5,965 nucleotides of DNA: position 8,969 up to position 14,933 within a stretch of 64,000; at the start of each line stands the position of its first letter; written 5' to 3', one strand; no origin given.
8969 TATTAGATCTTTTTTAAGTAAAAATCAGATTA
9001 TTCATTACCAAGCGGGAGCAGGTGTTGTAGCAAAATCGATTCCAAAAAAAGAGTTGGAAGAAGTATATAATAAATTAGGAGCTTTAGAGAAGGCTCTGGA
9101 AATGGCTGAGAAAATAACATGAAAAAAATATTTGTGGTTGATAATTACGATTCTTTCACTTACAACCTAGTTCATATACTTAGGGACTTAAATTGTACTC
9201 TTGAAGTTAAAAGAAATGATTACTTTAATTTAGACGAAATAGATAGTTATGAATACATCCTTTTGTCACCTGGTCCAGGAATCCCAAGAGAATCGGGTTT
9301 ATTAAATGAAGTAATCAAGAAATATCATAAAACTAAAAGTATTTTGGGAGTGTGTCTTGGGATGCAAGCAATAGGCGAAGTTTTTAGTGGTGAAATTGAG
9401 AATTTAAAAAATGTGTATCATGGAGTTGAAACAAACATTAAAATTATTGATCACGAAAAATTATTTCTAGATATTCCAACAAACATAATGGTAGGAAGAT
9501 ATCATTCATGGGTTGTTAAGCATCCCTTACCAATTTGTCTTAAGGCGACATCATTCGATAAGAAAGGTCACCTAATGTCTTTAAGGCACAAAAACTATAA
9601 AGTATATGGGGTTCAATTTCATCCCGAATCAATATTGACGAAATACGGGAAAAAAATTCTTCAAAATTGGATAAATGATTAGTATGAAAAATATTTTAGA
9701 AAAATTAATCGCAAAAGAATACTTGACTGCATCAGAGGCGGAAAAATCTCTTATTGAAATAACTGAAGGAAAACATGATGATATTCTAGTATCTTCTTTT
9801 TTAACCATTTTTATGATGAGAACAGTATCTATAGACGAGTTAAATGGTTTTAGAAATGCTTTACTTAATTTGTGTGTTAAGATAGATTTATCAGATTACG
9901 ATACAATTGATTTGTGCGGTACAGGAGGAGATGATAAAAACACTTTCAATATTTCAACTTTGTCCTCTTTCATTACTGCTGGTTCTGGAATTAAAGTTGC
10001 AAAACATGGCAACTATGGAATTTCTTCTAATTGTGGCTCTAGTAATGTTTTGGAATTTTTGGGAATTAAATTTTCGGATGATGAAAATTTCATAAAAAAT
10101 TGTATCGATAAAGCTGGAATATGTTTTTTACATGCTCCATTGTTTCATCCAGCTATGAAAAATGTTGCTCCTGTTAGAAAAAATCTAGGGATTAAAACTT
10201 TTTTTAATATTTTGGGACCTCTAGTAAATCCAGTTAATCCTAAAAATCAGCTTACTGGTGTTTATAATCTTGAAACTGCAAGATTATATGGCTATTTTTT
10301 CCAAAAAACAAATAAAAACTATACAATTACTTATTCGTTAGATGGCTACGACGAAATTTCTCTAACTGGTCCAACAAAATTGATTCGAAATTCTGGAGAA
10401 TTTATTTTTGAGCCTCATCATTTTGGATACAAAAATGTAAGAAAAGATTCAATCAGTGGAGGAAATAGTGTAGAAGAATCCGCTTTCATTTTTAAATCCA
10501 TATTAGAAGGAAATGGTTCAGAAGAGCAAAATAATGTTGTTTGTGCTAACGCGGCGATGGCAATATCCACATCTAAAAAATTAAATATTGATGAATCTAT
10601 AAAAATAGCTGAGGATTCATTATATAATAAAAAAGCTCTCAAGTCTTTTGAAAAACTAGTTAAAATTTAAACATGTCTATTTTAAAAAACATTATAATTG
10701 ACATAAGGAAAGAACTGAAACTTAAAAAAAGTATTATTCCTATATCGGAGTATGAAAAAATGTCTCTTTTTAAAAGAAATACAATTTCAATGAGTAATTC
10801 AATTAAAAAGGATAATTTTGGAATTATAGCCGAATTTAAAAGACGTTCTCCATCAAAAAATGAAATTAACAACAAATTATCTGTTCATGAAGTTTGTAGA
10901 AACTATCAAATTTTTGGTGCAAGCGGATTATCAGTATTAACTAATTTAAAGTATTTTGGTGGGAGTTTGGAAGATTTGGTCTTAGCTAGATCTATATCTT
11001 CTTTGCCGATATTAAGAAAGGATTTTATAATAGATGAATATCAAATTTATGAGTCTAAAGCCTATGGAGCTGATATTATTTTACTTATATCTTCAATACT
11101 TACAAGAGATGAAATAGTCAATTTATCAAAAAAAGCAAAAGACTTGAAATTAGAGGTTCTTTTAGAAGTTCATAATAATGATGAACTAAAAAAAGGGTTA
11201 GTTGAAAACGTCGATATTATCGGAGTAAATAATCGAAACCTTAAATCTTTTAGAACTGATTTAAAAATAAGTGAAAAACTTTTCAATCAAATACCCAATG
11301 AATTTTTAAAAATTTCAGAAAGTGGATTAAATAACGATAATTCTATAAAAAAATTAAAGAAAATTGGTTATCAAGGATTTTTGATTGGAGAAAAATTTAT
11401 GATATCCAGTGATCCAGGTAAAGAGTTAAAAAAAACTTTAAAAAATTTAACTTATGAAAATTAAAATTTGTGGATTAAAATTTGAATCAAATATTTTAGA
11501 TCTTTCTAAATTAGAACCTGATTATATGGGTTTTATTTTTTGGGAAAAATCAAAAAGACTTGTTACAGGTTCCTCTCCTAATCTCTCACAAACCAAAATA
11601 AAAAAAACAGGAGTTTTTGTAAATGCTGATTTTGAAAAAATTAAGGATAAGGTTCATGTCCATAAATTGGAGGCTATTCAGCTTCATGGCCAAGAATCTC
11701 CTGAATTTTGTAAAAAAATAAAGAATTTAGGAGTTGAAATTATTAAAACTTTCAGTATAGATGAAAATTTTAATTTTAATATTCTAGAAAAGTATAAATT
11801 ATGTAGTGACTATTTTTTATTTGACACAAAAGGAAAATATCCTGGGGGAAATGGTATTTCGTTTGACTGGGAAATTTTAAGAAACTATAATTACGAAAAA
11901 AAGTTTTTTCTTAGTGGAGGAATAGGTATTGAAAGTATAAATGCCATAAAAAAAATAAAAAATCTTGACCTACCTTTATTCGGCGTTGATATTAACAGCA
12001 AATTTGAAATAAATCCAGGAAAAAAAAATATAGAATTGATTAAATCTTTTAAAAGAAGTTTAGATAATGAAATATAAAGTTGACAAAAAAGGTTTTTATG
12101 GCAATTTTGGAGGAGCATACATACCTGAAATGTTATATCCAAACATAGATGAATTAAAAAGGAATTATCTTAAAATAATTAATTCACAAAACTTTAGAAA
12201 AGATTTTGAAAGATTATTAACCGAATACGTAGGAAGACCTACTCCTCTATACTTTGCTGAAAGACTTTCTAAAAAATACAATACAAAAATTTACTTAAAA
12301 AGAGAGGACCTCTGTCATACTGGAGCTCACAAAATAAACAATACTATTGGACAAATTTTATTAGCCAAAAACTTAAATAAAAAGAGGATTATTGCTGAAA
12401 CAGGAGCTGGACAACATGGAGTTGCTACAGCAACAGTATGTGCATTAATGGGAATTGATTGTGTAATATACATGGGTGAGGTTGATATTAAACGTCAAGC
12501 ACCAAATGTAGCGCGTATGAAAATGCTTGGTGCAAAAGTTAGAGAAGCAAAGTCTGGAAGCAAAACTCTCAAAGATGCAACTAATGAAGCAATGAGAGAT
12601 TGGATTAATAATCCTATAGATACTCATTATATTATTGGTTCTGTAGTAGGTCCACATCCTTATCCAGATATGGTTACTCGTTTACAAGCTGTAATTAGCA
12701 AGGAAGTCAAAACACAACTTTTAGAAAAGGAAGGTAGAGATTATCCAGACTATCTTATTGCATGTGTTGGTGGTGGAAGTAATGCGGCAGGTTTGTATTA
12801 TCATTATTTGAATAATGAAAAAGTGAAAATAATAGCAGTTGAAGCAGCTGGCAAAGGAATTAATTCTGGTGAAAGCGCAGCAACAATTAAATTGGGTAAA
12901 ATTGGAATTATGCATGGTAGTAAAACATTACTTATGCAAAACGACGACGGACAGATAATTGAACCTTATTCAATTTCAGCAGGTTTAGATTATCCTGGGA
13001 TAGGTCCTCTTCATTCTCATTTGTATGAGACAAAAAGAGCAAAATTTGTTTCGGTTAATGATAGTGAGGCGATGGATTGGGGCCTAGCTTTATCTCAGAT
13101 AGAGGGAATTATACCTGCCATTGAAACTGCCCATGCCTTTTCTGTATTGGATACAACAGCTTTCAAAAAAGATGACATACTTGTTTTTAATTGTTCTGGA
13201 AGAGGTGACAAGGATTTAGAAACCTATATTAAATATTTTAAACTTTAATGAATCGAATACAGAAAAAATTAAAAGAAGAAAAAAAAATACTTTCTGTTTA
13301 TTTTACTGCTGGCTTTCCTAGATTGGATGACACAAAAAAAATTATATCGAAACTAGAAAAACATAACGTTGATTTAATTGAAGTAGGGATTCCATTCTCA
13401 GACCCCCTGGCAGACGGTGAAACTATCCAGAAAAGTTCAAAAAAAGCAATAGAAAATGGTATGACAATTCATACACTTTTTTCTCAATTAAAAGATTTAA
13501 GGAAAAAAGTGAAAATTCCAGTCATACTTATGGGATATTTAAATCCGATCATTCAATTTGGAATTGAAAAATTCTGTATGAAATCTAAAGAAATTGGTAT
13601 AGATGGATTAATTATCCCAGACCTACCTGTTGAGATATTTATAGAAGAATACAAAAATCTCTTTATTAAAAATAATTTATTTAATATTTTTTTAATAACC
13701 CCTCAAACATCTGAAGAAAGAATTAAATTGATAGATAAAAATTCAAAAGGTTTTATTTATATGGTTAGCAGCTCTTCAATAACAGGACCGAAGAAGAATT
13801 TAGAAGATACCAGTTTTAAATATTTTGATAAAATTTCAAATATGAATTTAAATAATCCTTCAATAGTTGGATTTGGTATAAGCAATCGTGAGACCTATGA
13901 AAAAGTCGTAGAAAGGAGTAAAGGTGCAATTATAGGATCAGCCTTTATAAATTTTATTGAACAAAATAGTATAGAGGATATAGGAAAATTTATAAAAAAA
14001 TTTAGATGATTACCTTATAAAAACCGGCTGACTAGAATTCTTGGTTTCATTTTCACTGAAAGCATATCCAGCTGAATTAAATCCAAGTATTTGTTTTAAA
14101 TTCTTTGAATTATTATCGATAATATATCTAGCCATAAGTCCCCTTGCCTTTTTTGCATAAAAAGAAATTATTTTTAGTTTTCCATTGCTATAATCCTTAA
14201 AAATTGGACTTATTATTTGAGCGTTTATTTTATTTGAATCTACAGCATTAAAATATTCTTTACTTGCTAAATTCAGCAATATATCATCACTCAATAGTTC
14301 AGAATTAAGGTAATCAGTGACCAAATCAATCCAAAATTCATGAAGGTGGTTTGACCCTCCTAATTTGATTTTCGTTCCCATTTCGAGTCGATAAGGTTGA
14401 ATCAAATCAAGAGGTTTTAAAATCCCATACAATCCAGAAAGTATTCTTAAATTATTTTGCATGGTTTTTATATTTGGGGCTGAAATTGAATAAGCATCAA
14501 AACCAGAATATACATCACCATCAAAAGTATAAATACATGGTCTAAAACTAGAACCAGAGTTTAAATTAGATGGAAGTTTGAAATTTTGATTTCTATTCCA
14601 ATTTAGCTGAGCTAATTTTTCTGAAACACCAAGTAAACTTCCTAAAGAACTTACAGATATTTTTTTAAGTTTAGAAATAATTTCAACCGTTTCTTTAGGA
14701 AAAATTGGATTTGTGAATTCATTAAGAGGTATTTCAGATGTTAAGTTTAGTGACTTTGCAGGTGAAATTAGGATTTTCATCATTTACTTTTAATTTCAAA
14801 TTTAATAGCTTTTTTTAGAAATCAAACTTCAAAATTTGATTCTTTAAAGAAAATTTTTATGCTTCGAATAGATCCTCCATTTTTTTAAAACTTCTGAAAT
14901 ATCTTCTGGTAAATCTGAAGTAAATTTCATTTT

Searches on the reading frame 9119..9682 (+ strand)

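Call 6: search_protein_families(library=pfam, proteins=[window:9119-9682:+])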
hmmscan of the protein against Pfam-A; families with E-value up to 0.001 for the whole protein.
window:9119-9682:+ (187 aa): 2 families
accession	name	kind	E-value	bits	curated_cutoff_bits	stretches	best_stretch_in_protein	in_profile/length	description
PF00117.34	GATase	-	1e-47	162.7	22.8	1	6-184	2-186/190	Glutamine amidotransferase class-I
PF07722.19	Peptidase_C26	-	5.5e-06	26.8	20.5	1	68-170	101-219/219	Peptidase C26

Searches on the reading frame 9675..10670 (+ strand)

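Call 6: search_protein_families(library=pfam, proteins=[window:9675-10670:+])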
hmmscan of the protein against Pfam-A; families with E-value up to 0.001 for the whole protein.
window:9675-10670:+ (331 aa): 2 families
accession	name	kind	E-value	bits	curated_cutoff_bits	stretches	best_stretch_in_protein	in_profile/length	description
PF00591.27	Glycos_transf_3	-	2.1e-65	221.3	27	1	75-321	2-252/253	Glycosyl transferase family, a/b domain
PF02885.22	Glycos_trans_3N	-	2.5e-12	46.8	26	1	5-66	1-62/63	Glycosyl transferase family, helical bundle domain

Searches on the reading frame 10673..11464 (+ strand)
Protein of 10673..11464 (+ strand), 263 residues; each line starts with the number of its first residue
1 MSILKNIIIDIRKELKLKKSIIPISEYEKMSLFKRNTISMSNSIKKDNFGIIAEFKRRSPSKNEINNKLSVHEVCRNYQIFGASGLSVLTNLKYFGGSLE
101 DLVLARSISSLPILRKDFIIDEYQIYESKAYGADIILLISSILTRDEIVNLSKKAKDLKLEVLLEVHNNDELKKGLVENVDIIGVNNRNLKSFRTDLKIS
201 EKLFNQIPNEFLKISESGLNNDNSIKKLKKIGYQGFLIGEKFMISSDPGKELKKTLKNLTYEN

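Call 6: search_protein_families(library=pfam, proteins=[window:10673-11464:+])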
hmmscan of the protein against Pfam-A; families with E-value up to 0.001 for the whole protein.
window:10673-11464:+ (263 aa): 2 families
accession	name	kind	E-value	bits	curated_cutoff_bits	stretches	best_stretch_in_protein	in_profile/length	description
PF00218.27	IGPS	-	4.9e-73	245.9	27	1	4-253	1-252/254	Indole-3-glycerol phosphate synthase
PF01729.25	QRPTase_C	-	0.00095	19.4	23.1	0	147-235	68-151/169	Quinolinate phosphoribosyl transferase, C-terminal domain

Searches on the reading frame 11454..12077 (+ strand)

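Call 6: search_protein_families(library=pfam, proteins=[window:11454-12077:+])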
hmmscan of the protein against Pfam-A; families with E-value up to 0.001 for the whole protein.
window:11454-12077:+ (207 aa): 1 family
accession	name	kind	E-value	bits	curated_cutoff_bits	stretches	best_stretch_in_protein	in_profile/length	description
PF00697.28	PRAI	-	2.8e-36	125.5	22.7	1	4-199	2-190/193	N-(5'phosphoribosyl)anthranilate (PRA) isomerase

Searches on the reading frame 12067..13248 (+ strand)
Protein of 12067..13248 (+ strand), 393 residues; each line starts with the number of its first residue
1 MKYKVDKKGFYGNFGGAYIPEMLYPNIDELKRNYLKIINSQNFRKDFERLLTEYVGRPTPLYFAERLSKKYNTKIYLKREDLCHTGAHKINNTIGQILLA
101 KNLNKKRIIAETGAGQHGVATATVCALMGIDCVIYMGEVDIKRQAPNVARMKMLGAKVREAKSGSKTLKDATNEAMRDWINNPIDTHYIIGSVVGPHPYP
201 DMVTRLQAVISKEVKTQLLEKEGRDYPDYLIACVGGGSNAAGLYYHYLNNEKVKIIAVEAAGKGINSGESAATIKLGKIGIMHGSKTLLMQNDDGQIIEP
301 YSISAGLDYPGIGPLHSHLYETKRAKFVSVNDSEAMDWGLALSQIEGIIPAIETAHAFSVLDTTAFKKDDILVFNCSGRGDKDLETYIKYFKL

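Call 6: search_protein_families(library=pfam, proteins=[window:12067-13248:+])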
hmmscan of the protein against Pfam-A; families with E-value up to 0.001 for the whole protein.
window:12067-13248:+ (393 aa): 1 family
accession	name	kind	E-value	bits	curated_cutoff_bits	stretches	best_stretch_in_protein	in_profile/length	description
PF00291.31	PALP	-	1.9e-43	149.3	35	1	55-376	4-294/295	Pyridoxal-phosphate dependent enzyme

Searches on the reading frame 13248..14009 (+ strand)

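Call 6: search_protein_families(library=pfam, proteins=[window:13248-14009:+])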
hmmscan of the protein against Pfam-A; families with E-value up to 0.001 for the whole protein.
window:13248-14009:+ (253 aa): 1 family
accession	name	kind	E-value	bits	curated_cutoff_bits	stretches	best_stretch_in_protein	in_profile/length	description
PF00290.26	Trp_syntA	-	5.7e-71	238.9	27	1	7-241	4-237/259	Tryptophan synthase alpha chain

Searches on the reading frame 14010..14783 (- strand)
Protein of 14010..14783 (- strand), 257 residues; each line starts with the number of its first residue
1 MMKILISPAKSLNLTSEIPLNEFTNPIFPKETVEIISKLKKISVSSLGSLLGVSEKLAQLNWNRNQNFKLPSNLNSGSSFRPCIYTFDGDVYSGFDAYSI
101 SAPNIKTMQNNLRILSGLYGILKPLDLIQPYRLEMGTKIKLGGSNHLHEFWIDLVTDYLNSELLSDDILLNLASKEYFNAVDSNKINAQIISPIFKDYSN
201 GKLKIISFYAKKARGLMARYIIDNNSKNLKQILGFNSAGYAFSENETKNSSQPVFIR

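Call 48: search_protein_families(library=pfam, proteins=[window:14010-14783:-])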
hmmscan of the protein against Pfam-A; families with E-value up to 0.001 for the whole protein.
window:14010-14783:- (257 aa): 2 families
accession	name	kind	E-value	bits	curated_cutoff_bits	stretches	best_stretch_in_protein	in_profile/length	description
PF03883.20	H2O2_YaaD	-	7e-82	274.9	29.6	1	2-245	1-235/236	Peroxide stress protein YaaA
PF21818.3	DUF6884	-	4.3e-05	24.1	30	1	100-182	28-107/135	Family of unknown function (DUF6884)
